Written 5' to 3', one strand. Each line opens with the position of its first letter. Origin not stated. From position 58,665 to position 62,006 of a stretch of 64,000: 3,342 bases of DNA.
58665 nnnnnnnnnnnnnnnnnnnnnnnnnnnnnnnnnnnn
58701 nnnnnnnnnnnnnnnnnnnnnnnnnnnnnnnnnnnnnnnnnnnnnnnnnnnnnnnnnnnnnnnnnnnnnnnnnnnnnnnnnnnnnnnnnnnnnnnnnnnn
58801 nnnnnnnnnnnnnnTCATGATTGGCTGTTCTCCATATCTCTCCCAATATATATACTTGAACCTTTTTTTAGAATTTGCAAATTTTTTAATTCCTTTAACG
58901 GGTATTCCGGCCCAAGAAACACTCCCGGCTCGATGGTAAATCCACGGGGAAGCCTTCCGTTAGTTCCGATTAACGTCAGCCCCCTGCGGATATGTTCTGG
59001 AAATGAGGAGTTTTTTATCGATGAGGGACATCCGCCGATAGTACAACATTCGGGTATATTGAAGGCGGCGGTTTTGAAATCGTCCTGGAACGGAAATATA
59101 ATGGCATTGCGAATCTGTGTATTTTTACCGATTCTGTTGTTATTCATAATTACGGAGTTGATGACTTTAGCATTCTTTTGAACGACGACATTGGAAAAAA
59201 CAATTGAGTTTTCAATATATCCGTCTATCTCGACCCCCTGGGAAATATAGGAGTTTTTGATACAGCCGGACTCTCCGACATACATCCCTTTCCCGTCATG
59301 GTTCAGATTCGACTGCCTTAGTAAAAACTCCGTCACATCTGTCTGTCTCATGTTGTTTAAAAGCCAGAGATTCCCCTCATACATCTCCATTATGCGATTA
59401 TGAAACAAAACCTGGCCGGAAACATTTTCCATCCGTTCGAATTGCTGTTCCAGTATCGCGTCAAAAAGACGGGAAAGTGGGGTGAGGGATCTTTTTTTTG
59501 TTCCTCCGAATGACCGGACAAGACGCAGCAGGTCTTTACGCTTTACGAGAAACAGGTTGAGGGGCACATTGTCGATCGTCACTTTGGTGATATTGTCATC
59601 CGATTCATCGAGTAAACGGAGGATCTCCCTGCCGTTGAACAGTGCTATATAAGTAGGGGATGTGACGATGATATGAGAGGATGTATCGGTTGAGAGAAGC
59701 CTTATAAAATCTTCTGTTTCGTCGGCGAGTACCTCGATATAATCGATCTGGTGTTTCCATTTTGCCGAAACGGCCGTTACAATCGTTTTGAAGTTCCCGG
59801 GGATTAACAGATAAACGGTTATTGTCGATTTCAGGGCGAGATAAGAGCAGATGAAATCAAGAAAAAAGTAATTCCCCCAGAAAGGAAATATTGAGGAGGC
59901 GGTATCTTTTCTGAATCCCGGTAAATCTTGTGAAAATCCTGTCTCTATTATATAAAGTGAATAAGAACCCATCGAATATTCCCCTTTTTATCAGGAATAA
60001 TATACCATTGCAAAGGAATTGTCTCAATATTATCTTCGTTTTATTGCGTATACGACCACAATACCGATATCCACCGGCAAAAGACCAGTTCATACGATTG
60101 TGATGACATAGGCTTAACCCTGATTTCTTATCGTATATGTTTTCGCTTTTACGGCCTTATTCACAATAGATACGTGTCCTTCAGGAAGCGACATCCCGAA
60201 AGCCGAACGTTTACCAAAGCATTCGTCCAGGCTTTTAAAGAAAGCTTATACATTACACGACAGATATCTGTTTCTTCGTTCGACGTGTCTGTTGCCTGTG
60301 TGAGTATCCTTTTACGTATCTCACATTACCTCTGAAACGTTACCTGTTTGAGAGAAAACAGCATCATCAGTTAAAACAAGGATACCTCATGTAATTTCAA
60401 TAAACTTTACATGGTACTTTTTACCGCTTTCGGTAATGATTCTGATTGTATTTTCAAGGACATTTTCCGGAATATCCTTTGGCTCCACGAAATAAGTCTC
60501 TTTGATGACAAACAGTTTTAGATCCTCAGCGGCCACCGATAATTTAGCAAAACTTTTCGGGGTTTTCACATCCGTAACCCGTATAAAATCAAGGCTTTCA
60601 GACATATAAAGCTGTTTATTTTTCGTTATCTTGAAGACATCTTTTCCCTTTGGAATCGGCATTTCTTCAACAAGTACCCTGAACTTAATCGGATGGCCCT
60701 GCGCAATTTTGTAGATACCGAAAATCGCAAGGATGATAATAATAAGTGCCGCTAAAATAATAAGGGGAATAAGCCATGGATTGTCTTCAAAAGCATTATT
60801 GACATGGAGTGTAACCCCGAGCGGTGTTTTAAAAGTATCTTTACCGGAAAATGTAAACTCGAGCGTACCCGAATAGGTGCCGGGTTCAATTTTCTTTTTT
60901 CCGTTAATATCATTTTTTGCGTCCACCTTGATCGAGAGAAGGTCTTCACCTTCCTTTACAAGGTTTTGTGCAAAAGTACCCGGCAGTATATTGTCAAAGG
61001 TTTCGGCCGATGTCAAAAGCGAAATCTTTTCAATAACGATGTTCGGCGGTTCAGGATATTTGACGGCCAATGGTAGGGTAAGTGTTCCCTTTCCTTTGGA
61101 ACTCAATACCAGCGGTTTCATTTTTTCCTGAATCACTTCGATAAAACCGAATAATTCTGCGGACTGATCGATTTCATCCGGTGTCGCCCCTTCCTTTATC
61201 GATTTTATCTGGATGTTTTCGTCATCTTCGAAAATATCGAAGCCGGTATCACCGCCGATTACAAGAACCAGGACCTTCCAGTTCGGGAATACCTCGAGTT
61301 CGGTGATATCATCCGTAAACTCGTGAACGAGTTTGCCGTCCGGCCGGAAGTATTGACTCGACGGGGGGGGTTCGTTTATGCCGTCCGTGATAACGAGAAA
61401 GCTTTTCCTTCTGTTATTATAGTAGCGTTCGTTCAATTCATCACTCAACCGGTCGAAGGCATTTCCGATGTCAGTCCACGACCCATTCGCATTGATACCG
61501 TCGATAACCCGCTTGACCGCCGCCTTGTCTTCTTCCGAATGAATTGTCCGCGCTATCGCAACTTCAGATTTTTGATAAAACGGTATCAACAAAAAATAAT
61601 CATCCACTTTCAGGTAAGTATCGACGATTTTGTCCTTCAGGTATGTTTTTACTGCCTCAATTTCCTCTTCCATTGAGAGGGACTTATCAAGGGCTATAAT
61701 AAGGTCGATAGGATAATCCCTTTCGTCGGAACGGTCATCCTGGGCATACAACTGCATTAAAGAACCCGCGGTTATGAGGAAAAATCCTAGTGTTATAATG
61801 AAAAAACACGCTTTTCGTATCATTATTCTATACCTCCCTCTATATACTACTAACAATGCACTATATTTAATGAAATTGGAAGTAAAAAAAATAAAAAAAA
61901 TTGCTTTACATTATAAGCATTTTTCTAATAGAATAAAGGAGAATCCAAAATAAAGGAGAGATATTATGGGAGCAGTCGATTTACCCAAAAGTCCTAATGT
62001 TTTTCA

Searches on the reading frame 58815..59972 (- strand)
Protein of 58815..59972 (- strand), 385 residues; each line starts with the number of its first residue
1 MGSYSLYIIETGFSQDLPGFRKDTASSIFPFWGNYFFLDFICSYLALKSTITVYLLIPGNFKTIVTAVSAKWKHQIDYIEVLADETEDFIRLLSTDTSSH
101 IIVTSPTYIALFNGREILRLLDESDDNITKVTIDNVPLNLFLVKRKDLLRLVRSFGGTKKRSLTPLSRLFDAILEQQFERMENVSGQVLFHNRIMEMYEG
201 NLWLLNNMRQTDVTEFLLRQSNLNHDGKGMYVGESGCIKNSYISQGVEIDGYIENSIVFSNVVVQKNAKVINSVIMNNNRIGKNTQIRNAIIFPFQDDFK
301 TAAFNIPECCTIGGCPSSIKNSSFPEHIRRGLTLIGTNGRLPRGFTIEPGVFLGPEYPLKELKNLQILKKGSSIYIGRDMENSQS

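Call 84: search_protein_families(library=pfam, proteins=[window:58815-59972:-], max_evalue=0.0001)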
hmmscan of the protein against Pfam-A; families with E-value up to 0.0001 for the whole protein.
window:58815-59972:- (385 aa): 2 families
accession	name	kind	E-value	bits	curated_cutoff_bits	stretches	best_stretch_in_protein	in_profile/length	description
PF24894.1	Hexapep_GlmU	-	3.6e-12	46.8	23.3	1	233-292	11-71/104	GlmU-like, C-terminal hexapeptide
PF25084.1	LbH_EIF2B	-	1e-09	38.7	54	1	227-293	25-93/105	EIF2B subunit epsilon LbH domain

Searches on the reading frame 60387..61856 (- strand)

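Call 84: search_protein_families(library=pfam, proteins=[window:60387-61856:-], max_evalue=0.0001)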
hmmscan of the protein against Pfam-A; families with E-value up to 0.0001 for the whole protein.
window:60387-61856:- (489 aa): 2 families
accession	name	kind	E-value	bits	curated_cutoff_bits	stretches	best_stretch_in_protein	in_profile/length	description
PF13519.12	VWA_2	-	3.4e-07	31.3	27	1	52-159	1-106/107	von Willebrand factor type A domain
PF00092.34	VWA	-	7.5e-06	26.7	23.8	1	51-161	1-115/174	von Willebrand factor type A domain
